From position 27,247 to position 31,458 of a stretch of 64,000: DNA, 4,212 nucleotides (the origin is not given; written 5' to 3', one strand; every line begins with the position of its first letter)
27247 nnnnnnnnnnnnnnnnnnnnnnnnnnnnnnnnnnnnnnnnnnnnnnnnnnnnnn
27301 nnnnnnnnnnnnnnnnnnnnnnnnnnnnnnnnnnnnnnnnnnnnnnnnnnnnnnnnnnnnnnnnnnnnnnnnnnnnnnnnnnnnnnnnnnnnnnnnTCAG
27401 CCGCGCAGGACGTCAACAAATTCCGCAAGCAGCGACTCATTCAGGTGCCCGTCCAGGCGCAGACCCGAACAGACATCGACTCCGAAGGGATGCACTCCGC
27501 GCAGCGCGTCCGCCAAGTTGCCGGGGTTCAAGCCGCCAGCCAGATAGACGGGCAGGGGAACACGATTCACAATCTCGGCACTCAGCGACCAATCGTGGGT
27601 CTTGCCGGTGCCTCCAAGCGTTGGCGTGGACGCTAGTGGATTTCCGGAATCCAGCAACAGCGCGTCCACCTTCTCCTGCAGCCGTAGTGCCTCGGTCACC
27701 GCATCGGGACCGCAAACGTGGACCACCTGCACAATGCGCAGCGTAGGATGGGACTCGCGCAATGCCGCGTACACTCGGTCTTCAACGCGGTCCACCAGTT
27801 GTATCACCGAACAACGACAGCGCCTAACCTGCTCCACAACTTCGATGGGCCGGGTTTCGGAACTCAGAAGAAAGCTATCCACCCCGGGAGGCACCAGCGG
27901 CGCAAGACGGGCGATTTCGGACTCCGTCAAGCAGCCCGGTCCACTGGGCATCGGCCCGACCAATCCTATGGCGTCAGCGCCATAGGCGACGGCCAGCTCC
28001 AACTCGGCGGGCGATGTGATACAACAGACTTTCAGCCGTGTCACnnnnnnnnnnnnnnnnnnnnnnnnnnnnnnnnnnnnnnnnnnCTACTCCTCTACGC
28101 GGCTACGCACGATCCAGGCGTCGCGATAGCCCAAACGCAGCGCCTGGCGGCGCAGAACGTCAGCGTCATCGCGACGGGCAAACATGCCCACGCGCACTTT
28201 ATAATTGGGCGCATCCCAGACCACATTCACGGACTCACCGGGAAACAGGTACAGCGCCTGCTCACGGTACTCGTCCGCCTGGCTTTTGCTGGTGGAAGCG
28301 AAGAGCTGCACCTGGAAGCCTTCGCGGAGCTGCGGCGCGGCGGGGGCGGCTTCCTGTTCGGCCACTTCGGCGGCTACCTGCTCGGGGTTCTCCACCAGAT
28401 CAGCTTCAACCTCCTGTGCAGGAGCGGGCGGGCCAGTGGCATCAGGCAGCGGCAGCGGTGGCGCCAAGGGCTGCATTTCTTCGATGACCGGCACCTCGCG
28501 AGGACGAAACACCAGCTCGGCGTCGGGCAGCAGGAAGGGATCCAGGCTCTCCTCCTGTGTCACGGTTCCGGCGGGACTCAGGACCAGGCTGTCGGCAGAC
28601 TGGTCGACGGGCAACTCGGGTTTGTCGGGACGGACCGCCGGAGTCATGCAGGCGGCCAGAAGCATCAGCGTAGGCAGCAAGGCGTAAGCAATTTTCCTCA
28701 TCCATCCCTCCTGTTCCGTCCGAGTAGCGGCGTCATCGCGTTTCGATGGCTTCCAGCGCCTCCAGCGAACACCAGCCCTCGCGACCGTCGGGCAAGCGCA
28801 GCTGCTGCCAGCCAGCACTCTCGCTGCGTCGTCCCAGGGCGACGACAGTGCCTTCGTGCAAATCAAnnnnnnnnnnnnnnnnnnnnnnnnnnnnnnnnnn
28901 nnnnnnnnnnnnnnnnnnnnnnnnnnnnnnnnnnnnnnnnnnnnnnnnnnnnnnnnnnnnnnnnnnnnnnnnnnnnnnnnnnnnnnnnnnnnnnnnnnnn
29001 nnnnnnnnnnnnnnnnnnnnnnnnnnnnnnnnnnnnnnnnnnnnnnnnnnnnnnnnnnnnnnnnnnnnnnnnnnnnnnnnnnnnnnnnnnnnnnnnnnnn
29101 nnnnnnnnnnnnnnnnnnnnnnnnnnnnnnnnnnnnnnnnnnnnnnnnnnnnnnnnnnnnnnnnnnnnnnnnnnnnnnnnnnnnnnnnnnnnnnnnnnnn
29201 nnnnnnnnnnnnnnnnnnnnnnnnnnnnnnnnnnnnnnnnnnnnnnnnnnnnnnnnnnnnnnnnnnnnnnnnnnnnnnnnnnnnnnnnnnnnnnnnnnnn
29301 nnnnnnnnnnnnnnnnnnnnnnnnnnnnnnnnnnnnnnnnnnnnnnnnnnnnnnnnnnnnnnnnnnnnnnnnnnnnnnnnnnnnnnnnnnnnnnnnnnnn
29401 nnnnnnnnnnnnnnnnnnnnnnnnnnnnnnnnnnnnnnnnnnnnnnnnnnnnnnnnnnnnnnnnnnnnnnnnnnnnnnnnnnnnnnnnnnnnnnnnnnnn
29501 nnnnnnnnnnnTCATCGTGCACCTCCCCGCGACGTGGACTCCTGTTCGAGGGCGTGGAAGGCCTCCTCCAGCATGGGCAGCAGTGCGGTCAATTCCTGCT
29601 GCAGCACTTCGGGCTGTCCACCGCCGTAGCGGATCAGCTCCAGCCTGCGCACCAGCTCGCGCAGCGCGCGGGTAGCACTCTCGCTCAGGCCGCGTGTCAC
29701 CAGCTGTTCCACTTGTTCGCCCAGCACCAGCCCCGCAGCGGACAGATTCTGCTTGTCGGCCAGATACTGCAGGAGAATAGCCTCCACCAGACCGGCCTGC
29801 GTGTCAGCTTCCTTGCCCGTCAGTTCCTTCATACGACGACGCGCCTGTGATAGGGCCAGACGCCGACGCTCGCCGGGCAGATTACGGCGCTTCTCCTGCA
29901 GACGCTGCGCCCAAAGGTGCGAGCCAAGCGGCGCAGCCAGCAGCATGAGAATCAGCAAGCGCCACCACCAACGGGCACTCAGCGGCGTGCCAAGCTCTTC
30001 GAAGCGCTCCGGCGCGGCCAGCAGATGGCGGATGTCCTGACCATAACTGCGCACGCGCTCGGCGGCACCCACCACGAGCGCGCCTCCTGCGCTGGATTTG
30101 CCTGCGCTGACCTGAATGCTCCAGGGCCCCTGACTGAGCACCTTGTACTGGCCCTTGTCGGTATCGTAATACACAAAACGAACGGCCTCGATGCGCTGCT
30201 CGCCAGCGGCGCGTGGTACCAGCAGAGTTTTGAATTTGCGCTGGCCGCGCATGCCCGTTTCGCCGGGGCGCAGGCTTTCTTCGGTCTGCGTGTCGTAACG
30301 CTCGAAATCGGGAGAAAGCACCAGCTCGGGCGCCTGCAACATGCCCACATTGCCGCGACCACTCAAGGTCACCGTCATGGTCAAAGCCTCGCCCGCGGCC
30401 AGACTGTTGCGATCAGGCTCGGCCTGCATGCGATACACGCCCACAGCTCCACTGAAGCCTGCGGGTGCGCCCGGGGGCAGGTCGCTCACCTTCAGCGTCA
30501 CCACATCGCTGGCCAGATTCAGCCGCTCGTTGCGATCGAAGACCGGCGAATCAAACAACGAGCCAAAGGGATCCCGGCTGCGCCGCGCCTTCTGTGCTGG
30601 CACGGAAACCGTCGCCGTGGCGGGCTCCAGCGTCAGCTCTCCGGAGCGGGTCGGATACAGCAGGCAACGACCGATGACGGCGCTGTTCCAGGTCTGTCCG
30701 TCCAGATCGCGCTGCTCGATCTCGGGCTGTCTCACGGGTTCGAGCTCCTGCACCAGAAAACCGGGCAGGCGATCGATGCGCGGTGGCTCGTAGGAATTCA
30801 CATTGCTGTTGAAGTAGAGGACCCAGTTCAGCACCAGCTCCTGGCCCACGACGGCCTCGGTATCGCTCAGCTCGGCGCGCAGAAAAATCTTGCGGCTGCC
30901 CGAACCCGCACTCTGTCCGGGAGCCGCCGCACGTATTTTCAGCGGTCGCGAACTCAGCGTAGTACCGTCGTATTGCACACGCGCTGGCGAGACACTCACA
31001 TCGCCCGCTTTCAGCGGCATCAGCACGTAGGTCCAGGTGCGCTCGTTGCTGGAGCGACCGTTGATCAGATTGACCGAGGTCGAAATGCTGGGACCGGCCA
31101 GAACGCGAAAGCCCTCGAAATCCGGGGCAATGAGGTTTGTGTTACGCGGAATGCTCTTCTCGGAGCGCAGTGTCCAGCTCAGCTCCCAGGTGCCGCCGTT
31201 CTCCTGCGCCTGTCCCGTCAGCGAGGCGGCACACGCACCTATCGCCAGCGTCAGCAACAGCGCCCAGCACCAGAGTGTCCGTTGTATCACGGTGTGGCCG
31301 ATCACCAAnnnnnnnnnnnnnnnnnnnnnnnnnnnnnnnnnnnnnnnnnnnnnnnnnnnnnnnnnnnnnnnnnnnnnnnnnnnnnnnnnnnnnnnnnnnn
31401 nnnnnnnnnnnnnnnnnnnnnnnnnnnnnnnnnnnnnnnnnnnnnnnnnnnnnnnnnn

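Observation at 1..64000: Strong over-representation of the heptamer GTATCAC (extended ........), about 8-10-fold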

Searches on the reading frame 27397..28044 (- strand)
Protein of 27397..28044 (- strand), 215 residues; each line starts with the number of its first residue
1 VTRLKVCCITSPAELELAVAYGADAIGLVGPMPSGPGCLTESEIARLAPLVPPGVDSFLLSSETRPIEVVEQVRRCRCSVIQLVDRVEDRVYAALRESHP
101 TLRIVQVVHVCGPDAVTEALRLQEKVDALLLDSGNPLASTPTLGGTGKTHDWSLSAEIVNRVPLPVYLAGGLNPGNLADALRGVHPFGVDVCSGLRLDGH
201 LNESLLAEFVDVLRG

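Call 8: search_protein_families(library=pfam, proteins=[window:27397-28044:-])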
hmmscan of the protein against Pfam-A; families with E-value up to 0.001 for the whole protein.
window:27397-28044:- (215 aa): 1 family
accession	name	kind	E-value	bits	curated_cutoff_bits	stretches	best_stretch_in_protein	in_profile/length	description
PF00697.28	PRAI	-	7.2e-18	65.4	22.7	1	5-211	2-192/193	N-(5'phosphoribosyl)anthranilate (PRA) isomerase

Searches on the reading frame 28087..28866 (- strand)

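Call 8: search_protein_families(library=pfam, proteins=[window:28087-28866:-])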
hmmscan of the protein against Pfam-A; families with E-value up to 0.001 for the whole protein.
window:28087-28866:- (259 aa): 1 family
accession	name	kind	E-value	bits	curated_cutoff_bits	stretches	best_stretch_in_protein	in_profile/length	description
PF05036.18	SPOR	-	1.7e-06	28.7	21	1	182-254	3-76/76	SPOR domain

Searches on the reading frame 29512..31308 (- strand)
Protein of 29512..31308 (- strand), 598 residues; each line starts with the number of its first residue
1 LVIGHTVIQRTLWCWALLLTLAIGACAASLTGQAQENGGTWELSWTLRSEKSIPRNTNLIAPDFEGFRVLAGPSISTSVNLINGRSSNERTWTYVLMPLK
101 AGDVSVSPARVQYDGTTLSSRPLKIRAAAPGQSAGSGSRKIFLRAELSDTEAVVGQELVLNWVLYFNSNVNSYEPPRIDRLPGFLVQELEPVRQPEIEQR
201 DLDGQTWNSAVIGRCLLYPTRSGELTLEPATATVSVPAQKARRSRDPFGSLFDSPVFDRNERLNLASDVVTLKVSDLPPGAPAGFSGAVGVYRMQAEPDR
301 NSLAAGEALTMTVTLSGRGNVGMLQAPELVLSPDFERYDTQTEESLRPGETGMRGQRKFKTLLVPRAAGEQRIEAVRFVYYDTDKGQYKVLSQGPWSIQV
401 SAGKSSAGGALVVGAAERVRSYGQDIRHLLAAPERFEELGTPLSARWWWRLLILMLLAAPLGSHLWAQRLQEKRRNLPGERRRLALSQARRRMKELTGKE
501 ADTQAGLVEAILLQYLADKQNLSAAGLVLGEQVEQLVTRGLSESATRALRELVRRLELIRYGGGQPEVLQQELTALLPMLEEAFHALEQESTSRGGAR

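Call 6: search_protein_families(library=pfam, proteins=[window:29512-31308:-])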
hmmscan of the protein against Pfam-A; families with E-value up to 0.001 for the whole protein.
window:29512-31308:- (598 aa): 1 family
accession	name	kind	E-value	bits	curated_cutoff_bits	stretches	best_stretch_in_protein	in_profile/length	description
PF13584.12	BatD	-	4.2e-33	114.3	24.1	2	43-126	16-91/92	BatD DUF11 like domain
